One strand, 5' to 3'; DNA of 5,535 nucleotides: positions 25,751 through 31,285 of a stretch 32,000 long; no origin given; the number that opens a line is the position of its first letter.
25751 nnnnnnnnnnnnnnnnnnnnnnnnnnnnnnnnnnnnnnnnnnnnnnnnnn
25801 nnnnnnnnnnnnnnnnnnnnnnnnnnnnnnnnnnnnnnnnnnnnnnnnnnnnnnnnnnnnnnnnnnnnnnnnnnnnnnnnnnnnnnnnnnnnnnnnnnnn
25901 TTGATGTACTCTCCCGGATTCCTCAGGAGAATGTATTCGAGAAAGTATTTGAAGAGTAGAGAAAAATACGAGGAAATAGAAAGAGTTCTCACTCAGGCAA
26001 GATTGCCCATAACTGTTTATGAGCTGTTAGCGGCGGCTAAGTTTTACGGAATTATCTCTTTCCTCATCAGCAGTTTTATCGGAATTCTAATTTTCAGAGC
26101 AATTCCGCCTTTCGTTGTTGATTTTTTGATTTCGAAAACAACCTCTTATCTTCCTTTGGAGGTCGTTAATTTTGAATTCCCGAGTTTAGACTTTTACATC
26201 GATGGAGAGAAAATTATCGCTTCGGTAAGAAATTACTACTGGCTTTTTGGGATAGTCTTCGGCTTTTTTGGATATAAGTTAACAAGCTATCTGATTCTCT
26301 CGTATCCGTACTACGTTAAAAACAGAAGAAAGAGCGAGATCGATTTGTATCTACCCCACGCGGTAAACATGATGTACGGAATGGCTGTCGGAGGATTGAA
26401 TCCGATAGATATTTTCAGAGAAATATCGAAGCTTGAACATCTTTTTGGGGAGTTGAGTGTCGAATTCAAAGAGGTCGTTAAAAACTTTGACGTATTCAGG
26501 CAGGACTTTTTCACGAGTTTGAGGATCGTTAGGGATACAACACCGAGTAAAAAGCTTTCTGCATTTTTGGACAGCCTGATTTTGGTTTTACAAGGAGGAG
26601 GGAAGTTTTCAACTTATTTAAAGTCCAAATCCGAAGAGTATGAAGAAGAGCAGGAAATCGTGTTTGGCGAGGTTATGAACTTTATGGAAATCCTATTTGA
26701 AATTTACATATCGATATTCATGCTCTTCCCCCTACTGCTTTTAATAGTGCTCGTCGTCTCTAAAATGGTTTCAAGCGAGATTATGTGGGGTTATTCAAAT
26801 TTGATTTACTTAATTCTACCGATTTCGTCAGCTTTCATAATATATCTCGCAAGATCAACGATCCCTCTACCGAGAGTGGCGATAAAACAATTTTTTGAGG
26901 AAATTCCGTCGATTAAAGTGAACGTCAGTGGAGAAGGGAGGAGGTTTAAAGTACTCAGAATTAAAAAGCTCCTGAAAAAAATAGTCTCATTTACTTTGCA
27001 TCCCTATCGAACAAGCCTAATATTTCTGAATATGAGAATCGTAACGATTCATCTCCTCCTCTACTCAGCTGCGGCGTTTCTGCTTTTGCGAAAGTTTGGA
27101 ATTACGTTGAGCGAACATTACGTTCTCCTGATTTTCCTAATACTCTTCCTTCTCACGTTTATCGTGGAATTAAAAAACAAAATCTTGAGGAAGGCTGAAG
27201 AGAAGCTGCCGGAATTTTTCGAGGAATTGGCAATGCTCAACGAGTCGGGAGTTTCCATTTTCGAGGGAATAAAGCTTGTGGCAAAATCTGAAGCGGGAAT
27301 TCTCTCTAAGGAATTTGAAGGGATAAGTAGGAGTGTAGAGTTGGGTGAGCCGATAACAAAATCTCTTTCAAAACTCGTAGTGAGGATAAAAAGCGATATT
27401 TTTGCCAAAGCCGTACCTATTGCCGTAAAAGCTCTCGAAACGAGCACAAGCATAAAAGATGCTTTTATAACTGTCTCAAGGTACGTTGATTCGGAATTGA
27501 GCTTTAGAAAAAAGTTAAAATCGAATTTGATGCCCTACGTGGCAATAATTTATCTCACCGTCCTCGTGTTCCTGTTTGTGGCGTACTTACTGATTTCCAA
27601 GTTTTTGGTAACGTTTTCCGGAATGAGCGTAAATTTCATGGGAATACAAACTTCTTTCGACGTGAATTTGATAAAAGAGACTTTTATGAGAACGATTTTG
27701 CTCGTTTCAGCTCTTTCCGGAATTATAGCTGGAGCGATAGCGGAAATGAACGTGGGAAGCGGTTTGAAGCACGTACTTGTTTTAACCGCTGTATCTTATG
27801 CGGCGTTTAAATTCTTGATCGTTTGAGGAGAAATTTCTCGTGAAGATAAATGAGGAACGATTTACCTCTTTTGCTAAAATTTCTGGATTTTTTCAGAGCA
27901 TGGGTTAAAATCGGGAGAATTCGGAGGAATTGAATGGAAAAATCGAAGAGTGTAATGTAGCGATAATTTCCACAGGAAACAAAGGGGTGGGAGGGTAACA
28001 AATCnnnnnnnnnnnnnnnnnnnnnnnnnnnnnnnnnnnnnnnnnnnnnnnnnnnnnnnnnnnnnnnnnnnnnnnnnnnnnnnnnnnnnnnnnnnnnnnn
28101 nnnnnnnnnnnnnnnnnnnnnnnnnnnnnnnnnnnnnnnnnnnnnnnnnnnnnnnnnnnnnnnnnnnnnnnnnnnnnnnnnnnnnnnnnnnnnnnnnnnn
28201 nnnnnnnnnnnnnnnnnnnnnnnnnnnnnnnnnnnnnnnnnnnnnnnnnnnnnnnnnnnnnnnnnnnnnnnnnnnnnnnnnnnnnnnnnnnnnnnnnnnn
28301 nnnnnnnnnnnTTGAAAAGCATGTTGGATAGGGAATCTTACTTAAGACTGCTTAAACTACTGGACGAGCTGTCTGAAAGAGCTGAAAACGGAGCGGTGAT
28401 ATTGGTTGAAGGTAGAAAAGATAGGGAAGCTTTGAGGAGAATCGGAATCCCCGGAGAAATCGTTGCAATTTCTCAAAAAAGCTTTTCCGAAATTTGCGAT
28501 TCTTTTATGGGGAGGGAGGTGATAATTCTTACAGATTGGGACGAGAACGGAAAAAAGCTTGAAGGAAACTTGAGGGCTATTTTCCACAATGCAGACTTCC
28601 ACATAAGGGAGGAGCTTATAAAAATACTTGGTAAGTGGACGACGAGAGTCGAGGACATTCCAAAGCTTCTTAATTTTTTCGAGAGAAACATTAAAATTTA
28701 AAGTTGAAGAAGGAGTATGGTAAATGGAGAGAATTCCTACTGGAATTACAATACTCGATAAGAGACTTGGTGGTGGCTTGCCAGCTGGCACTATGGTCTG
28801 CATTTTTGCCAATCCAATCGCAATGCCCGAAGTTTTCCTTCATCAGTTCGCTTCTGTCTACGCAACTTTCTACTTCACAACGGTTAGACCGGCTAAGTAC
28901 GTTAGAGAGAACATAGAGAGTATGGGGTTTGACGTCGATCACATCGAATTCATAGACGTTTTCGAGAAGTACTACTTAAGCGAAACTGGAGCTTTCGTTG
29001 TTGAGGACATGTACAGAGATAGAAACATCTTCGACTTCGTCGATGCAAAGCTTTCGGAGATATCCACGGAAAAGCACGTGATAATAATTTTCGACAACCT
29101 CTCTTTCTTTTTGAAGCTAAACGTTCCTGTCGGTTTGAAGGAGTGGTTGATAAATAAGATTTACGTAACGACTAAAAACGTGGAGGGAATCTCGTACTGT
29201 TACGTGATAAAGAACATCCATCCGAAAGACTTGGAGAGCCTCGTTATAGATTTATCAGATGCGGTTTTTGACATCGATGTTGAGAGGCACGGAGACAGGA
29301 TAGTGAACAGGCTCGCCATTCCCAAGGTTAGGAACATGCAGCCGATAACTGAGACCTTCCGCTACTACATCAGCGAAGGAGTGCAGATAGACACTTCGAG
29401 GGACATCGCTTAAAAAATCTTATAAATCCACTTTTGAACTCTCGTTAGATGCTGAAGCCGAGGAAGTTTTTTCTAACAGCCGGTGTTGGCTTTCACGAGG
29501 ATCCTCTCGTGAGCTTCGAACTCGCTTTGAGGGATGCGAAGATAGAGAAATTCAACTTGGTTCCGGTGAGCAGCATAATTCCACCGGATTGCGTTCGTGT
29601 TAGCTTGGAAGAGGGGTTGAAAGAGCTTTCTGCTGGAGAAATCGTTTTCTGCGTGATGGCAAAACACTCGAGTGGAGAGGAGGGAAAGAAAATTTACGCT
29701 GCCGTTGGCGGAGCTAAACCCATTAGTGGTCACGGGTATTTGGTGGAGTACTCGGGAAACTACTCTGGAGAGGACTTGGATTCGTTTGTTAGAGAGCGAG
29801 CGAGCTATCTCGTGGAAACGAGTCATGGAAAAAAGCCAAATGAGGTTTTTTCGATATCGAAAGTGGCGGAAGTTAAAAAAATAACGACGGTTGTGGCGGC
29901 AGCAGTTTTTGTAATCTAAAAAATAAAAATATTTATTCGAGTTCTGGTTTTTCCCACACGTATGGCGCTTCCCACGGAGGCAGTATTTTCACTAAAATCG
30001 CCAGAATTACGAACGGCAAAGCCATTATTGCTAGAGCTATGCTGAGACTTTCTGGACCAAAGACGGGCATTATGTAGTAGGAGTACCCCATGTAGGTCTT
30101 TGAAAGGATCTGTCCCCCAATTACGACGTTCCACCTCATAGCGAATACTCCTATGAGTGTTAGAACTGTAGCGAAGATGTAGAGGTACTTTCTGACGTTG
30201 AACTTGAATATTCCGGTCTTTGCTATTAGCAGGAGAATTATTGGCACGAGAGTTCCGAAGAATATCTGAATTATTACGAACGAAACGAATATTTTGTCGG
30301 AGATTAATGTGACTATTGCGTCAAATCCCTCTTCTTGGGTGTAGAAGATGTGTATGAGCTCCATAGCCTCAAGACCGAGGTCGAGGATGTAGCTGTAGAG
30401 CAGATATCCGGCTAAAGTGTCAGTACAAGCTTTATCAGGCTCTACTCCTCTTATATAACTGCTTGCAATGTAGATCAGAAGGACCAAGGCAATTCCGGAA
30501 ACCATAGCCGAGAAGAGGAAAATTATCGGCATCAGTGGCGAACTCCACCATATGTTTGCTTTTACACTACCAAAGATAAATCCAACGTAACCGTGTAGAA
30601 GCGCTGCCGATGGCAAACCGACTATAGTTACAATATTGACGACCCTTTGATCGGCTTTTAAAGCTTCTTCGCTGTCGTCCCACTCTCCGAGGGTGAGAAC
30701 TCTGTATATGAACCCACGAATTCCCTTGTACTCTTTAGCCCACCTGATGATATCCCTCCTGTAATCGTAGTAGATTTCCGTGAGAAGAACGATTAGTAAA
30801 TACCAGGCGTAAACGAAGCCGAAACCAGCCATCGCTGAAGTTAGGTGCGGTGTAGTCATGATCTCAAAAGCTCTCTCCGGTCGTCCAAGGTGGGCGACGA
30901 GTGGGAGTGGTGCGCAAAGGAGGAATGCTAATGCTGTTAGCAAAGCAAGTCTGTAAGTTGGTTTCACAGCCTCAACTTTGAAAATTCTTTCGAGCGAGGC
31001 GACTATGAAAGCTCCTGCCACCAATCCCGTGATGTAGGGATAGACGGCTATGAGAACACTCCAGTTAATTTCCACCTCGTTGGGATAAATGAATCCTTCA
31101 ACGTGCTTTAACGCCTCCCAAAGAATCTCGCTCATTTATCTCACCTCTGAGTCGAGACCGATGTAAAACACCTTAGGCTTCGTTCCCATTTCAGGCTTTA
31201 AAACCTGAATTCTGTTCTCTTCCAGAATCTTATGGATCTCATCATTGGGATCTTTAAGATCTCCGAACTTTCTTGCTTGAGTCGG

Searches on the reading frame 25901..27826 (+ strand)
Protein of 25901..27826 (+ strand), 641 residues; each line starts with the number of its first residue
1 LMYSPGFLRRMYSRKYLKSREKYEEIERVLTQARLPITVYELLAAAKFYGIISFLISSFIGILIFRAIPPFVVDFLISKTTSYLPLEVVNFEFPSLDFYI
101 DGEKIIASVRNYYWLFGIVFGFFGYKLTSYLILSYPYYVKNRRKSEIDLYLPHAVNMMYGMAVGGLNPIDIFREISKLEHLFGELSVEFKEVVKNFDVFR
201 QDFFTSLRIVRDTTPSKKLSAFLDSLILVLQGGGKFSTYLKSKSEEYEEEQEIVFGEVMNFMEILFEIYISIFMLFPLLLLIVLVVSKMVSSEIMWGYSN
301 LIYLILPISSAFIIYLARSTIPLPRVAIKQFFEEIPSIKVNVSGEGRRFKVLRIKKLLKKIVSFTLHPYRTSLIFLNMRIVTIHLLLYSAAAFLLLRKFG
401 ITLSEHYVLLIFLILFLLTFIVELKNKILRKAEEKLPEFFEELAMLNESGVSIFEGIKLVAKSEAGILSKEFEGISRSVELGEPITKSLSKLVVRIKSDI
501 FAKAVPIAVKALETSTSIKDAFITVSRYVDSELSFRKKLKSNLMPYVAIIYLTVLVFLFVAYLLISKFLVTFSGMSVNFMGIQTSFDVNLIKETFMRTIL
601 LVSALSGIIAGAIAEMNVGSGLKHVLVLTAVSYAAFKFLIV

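Call 89: search_protein_families(library=pfam, proteins=[window:25901-27826:+], max_evalue=0.001)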
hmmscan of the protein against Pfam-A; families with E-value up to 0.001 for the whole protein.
window:25901-27826:+ (641 aa): 1 family
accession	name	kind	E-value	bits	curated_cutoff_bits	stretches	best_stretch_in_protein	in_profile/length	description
PF00482.28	T2SSF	-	3.1e-27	95.4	25.2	2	439-564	1-123/125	Type II secretion system (T2SS), protein F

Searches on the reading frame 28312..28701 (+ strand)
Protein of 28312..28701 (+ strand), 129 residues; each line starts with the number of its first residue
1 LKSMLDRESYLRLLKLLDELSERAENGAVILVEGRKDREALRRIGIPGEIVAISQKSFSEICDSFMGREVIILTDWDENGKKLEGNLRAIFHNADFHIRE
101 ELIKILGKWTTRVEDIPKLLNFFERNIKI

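Call 89: search_protein_families(library=pfam, proteins=[window:28312-28701:+], max_evalue=0.001)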
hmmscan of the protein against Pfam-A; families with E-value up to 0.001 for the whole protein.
window:28312-28701:+ (129 aa): 1 family
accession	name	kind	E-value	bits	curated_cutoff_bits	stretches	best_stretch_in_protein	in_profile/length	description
PF01751.28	Toprim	-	0.00042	20.9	23.1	0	29-91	2-80/96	Toprim domain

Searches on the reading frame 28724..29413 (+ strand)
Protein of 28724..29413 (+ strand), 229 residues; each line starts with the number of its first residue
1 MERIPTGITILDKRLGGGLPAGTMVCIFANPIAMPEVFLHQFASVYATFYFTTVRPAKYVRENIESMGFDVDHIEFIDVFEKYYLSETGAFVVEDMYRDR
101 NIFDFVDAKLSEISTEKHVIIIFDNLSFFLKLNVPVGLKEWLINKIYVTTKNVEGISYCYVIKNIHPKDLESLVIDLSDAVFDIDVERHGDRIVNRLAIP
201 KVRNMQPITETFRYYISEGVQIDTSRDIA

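Call 89: search_protein_families(library=pfam, proteins=[window:28724-29413:+], max_evalue=0.001)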
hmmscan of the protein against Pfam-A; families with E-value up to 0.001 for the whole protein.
window:28724-29413:+ (229 aa): 2 families
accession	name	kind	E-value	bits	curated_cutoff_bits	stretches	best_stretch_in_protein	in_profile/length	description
PF23442.1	DUF7125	-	6.1e-28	97.8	29.1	2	1-65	1-65/207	Family of unknown function (DUF7125)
PF06745.19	ATPase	-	6.2e-06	26.2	26.6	1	4-220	1-224/231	KaiC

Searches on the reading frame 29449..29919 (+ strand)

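Call 89: search_protein_families(library=pfam, proteins=[window:29449-29919:+], max_evalue=0.001)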
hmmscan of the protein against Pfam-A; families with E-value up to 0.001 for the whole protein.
window:29449-29919:+ (156 aa): 1 family
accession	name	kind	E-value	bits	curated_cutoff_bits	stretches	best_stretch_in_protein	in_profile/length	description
PF01862.21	PvlArgDC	-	5.5e-46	156.8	22.7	1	4-155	2-161/161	Pyruvoyl-dependent arginine decarboxylase (PvlArgDC)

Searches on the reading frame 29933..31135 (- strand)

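Call 89: search_protein_families(library=pfam, proteins=[window:29933-31135:-], max_evalue=0.001)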
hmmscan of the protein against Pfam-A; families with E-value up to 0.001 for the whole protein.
window:29933-31135:- (400 aa): 1 family
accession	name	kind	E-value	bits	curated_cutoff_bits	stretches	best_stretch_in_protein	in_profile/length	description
PF03916.19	NrfD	-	5e-39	135.2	25.8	1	22-343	8-310/313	Polysulphide reductase, NrfD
